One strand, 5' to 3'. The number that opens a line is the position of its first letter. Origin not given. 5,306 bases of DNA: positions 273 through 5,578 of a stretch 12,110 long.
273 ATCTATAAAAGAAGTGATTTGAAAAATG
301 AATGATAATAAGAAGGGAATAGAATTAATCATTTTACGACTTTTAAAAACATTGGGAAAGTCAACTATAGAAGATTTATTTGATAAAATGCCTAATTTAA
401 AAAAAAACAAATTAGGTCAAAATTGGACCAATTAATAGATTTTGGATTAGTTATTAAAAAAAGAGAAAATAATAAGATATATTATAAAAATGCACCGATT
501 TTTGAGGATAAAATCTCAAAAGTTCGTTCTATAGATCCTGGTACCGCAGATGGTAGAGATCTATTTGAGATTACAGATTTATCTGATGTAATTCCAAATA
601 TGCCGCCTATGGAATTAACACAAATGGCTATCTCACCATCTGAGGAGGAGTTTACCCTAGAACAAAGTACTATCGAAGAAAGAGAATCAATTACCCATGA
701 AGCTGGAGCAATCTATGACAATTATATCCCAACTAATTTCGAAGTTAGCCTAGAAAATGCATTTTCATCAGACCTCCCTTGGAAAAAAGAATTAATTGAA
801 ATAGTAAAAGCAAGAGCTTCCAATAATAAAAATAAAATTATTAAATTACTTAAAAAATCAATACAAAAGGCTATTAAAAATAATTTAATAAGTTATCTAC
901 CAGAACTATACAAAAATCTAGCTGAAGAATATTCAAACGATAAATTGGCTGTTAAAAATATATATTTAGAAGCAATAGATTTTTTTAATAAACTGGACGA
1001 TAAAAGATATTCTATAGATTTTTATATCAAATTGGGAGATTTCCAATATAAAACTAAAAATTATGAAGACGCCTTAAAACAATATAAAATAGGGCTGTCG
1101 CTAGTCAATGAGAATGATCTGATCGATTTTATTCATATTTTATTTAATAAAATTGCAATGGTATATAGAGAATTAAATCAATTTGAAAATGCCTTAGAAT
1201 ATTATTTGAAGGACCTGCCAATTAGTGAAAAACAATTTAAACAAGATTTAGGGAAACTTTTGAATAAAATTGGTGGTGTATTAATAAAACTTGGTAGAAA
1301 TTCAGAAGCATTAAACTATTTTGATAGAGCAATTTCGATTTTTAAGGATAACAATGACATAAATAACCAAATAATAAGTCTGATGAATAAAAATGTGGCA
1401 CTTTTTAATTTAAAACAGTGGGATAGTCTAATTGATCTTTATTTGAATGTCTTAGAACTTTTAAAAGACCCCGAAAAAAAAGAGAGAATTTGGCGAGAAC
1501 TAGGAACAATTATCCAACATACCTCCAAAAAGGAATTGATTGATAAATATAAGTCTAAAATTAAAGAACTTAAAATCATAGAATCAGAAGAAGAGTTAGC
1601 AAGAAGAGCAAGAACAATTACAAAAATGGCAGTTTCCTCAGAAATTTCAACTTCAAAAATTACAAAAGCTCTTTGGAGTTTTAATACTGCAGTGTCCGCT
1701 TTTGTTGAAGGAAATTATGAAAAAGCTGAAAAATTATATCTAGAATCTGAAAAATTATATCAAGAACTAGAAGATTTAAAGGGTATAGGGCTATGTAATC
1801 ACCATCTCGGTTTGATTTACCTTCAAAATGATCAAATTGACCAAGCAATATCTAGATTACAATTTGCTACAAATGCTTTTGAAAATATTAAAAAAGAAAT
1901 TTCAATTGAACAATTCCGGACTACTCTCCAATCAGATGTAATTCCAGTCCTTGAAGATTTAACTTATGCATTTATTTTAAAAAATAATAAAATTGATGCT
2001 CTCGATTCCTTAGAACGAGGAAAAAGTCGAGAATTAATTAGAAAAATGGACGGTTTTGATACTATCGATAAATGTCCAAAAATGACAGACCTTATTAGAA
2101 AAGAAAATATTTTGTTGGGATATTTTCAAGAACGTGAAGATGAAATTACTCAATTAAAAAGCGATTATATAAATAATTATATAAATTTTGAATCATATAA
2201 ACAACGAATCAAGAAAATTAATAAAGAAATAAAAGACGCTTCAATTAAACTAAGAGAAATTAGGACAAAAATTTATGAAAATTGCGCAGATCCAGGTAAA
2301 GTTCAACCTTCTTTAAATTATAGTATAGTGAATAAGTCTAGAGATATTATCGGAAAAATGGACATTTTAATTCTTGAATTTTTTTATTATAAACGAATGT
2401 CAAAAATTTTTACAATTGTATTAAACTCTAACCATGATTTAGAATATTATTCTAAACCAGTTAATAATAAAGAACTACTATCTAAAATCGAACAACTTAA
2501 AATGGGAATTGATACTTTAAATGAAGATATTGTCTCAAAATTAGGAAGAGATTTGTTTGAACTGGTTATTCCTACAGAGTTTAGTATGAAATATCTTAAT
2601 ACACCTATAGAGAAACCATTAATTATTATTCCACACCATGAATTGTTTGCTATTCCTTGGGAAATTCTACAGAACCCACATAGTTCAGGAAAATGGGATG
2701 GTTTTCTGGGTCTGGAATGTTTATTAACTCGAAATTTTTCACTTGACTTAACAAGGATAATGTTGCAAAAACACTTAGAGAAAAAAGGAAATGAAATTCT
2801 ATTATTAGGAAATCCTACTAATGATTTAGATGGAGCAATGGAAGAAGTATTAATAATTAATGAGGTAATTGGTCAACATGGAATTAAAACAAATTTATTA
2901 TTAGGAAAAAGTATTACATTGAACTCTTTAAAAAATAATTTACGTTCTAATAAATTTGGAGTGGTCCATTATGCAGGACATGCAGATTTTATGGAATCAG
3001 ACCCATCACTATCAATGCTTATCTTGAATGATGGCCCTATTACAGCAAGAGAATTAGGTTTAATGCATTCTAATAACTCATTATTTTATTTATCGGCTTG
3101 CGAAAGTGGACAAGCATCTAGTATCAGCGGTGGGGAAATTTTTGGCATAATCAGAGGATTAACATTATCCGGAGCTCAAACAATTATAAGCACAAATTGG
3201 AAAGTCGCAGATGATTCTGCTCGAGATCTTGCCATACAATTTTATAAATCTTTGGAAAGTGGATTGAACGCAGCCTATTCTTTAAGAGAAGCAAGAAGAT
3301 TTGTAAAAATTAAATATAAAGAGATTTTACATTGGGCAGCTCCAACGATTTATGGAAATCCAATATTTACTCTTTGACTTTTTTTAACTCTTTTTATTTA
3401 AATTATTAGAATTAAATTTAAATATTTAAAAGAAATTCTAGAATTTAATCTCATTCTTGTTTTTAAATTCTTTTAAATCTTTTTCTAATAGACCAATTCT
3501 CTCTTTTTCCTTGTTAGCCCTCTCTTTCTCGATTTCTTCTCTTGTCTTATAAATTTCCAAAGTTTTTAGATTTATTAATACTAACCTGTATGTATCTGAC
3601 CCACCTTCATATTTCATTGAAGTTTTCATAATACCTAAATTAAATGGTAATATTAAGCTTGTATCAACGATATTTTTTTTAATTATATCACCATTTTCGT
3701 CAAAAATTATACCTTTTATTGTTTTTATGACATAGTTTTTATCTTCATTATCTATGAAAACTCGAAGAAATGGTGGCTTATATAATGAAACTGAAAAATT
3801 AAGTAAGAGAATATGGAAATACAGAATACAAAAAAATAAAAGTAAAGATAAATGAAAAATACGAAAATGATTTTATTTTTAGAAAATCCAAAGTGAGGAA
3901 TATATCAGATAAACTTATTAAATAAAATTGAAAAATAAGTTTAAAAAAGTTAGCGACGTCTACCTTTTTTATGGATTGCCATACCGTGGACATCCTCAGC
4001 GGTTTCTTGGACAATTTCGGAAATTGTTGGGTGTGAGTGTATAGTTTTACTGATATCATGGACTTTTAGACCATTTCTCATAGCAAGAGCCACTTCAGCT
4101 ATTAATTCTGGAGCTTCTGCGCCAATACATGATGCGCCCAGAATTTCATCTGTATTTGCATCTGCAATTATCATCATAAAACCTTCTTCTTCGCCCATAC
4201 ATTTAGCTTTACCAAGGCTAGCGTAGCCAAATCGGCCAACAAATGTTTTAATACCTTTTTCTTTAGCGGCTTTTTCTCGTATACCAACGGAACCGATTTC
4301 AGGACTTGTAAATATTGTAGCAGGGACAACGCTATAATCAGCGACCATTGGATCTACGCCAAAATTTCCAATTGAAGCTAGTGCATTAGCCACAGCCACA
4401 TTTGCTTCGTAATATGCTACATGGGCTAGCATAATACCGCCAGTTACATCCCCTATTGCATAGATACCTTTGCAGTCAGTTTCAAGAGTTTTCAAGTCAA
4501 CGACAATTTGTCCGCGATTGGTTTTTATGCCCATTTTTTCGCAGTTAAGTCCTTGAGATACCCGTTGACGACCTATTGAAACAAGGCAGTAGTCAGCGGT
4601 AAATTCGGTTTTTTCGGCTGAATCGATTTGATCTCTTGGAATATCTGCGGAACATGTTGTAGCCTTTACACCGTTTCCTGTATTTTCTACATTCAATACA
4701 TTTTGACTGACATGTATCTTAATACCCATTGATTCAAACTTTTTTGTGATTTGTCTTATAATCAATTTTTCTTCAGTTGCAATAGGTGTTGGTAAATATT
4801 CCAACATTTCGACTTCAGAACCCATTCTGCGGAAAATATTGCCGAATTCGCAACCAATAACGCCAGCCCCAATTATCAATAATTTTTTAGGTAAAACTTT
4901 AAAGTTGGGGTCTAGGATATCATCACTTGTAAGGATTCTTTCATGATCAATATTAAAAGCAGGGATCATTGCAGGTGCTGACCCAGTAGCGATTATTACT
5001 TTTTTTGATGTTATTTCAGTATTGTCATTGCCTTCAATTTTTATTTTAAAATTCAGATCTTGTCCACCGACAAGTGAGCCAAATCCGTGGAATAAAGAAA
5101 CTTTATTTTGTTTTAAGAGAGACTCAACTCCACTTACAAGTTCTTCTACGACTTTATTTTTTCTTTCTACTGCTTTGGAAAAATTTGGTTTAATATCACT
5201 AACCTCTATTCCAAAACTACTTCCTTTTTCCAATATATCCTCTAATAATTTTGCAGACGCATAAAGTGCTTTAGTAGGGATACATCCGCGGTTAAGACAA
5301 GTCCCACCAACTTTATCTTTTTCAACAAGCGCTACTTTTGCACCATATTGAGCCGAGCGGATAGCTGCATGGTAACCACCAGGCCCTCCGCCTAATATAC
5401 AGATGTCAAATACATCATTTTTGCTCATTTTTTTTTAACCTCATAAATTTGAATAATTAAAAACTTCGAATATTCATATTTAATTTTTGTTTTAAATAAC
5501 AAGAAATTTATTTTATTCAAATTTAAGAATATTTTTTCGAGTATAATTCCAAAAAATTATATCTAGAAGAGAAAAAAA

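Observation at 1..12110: Whole window is bracketed by two inward-facing inverted copies of the same element end: candidate composite transposon or invertible 11.8-kb segment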

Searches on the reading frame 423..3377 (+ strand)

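Call 15: search_protein_families(library=pfam, proteins=[window:423-3377:+], max_evalue=0.01)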
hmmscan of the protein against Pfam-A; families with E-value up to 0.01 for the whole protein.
window:423-3377:+ (984 aa): 14 families
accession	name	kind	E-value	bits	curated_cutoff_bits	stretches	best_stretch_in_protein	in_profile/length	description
PF12770.12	CHAT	-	1.6e-40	139.8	24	1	707-979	3-289/289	CHAT domain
PF13424.12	TPR_12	-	5.9e-18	65.3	30.1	2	240-308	5-76/77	Tetratricopeptide repeat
PF07719.23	TPR_2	-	6.1e-15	54.5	27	1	278-310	2-34/34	Tetratricopeptide repeat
PF00515.34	TPR_1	-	1.8e-11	43.8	27.8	0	279-310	3-34/34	Tetratricopeptide repeat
PF13176.12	TPR_7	-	2.9e-10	39.8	27.9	0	244-265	5-26/36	Tetratricopeptide repeat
PF13181.12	TPR_8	-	8.9e-09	35.3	25.7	0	279-309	3-33/34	Tetratricopeptide repeat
PF13374.12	TPR_10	-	1.3e-07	31.9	27.5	0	242-270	6-34/42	Tetratricopeptide repeat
PF17874.7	TPR_MalT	-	2.3e-07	30.9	45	1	173-320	55-203/336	MalT-like TPR region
PF14938.12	SNAP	-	1.1e-06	28.8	25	1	122-227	76-184/282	Soluble NSF attachment protein, SNAP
PF13428.12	TPR_14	-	1.8e-06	28.5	23.5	0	284-313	8-37/44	Tetratricopeptide repeat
PF13432.12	TPR_16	-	5.8e-05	23.9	32.7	0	416-443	31-58/65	Tetratricopeptide repeat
PF13174.12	TPR_6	-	7e-05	23.7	26.3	0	243-261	5-23/33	Tetratricopeptide repeat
PF14559.12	TPR_19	-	0.00037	21.2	25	0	182-220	8-47/68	Tetratricopeptide repeat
PF13414.12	TPR_11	-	0.0036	17.4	26.8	0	286-315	3-32/42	TPR repeat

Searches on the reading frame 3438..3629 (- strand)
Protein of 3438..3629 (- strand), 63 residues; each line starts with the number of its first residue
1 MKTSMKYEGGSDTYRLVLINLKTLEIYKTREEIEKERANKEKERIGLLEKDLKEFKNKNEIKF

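Call 45: find_encoding_contigs(protein=window:3438-3629:-, flank=10000, max_places=10)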
Protein window:3438-3629:- (63 aa): 9 contigs read that carry it; 8 places shown.
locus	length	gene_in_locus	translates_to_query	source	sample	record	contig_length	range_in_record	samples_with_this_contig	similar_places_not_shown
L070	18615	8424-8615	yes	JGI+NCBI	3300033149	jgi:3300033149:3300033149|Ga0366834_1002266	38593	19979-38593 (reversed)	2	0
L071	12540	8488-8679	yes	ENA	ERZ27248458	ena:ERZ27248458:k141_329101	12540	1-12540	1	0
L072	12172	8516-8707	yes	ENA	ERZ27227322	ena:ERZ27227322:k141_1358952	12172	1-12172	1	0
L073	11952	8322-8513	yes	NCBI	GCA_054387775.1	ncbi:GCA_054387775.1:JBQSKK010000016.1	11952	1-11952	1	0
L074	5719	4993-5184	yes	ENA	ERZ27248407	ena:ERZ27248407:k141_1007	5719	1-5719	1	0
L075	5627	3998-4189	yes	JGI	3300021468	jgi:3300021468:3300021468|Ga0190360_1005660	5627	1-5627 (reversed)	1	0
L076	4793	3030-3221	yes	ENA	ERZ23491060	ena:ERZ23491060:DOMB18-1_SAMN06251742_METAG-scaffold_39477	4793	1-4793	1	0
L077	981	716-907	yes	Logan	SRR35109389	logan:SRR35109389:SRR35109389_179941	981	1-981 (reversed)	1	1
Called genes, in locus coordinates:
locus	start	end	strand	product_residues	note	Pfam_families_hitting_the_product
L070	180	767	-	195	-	PF00352:TBP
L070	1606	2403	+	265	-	PF02585:PIG-L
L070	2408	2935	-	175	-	-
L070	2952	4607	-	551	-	PF04389:Peptidase_M28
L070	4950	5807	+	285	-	PF00850:Hist_deacetyl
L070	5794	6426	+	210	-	PF01841:Transglut_core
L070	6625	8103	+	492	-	PF00890:FAD_binding_2 (faint), PF01134:GIDA, PF01262:AlaDh_PNT_C (faint), PF07992:Pyr_redox_2, PF12831:FAD_oxidored, PF13738:Pyr_redox_3, PF00070:Pyr_redox, PF02852:Pyr_redox_dim, +2 more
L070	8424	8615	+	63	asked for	-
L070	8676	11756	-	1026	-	PF14938:SNAP (faint), PF00515:TPR_1 (faint), PF07719:TPR_2 (faint), PF17874:TPR_MalT (faint), PF13176:TPR_7 (faint), PF13181:TPR_8 (faint), PF13424:TPR_12 (weak), PF12770:CHAT, +2 more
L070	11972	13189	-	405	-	PF01061:ABC2_membrane, PF12698:ABC2_membrane_3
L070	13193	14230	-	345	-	PF00005:ABC_tran, PF13304:AAA_21 (faint), PF13732:DrrA1-3_C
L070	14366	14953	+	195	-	PF03551:PadR, PF13601:HTH_34 (weak)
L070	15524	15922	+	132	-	-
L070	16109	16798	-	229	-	PF17746:SfsA_N, PF03749:SfsA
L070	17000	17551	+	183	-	-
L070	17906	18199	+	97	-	-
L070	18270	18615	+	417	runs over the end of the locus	PF13439:Glyco_transf_4, PF00534:Glycos_transf_1, PF13692:Glyco_trans_1_4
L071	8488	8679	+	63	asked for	-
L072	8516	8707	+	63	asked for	-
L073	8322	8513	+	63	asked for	-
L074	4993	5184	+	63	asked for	-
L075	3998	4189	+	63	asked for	-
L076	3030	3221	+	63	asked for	-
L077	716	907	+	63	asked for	-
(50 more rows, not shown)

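Call 66: find_encoding_contigs(protein=L070:11972-13189:-, flank=4000, max_places=10)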
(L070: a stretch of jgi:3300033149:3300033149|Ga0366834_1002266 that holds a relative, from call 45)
Protein L070:11972-13189:- (405 aa): 1 contig read that carries it; 1 place shown.
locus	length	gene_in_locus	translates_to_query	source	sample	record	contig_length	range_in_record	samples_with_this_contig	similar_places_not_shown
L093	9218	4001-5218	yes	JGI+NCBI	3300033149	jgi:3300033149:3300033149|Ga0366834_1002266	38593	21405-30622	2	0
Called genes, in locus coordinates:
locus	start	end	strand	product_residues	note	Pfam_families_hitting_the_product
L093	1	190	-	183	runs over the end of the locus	-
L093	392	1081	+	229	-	PF17746:SfsA_N, PF03749:SfsA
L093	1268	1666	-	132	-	-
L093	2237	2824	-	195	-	PF03551:PadR, PF13601:HTH_34 (weak)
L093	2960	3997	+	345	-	PF00005:ABC_tran, PF13304:AAA_21 (faint), PF13732:DrrA1-3_C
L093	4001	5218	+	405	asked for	PF01061:ABC2_membrane, PF12698:ABC2_membrane_3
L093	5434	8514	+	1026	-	PF14938:SNAP (faint), PF00515:TPR_1 (faint), PF07719:TPR_2 (faint), PF17874:TPR_MalT (faint), PF13176:TPR_7 (faint), PF13181:TPR_8 (faint), PF13424:TPR_12 (weak), PF12770:CHAT, +2 more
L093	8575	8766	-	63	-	-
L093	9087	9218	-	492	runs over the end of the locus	PF00890:FAD_binding_2 (faint), PF01134:GIDA, PF01262:AlaDh_PNT_C (faint), PF07992:Pyr_redox_2, PF12831:FAD_oxidored, PF13738:Pyr_redox_3, PF00070:Pyr_redox, PF02852:Pyr_redox_dim, +2 more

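Call 67: find_encoding_contigs(protein=L070:13193-14230:-, flank=5000, max_places=10)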
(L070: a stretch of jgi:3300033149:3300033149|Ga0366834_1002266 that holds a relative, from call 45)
Protein L070:13193-14230:- (345 aa): 1 contig read that carries it; 1 place shown.
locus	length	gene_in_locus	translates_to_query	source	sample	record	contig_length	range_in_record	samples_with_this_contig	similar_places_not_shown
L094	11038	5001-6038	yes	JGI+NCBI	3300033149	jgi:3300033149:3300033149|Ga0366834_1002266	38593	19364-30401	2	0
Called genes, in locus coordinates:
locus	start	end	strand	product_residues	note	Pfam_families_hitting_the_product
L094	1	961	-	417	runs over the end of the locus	PF13439:Glyco_transf_4, PF00534:Glycos_transf_1, PF13692:Glyco_trans_1_4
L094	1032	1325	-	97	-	-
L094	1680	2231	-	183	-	-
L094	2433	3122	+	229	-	PF17746:SfsA_N, PF03749:SfsA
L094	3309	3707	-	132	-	-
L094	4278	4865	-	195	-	PF03551:PadR, PF13601:HTH_34 (weak)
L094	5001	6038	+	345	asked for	PF00005:ABC_tran, PF13304:AAA_21 (faint), PF13732:DrrA1-3_C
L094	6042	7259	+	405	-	PF01061:ABC2_membrane, PF12698:ABC2_membrane_3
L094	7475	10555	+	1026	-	PF14938:SNAP (faint), PF00515:TPR_1 (faint), PF07719:TPR_2 (faint), PF17874:TPR_MalT (faint), PF13176:TPR_7 (faint), PF13181:TPR_8 (faint), PF13424:TPR_12 (weak), PF12770:CHAT, +2 more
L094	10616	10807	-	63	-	-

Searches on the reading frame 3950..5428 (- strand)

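Call 15: search_protein_families(library=pfam, proteins=[window:3950-5428:-], max_evalue=0.01)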
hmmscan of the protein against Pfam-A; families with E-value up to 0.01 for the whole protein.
window:3950-5428:- (492 aa): 14 families
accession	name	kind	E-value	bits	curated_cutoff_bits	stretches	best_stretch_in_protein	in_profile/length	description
PF07992.20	Pyr_redox_2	-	4.5e-63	213.8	26.1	1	7-342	1-291/291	Pyridine nucleotide-disulphide oxidoreductase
PF02852.28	Pyr_redox_dim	-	6e-34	117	25.3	1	368-476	1-109/110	Pyridine nucleotide-disulphide oxidoreductase, dimerisation domain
PF00070.33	Pyr_redox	-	1.9e-17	64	22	1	182-257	1-77/82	Pyridine nucleotide-disulphide oxidoreductase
PF01134.28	GIDA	-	3.7e-13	49.7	22.1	1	8-150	1-150/391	Glucose inhibited division protein A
PF13738.12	Pyr_redox_3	-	9.3e-09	35.4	30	1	11-326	2-305/305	Pyridine nucleotide-disulphide oxidoreductase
PF12831.13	FAD_oxidored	-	2.9e-08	33.9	27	1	8-59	1-53/416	FAD dependent oxidoreductase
PF01262.27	AlaDh_PNT_C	-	1.3e-06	28.4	23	1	175-226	22-74/214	Alanine dehydrogenase/PNT, C-terminal domain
PF00890.30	FAD_binding_2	-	2.1e-06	27.6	20.4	1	8-42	1-36/414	FAD binding domain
PF03486.20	HI0933_like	-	5.3e-06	26.5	50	1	8-40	2-34/244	HI0933-like protein Rossmann domain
PF13450.12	NAD_binding_8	-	3.7e-05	24.4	21.9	1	11-44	1-35/68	NAD(P)-binding Rossmann-like domain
PF01494.25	FAD_binding_3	-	0.0001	22.1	22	0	8-39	3-34/349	FAD binding domain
PF01266.30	DAO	-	0.0013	18.7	27.9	1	8-43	1-38/353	FAD dependent oxidoreductase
PF13434.12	Lys_Orn_oxgnase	-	0.0028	17.3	21.3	1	127-194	132-202/339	L-lysine 6-monooxygenase/L-ornithine 5-monooxygenase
PF02737.24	3HCDH_N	-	0.0039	17.6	22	0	184-246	3-65/180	3-hydroxyacyl-CoA dehydrogenase, NAD binding domain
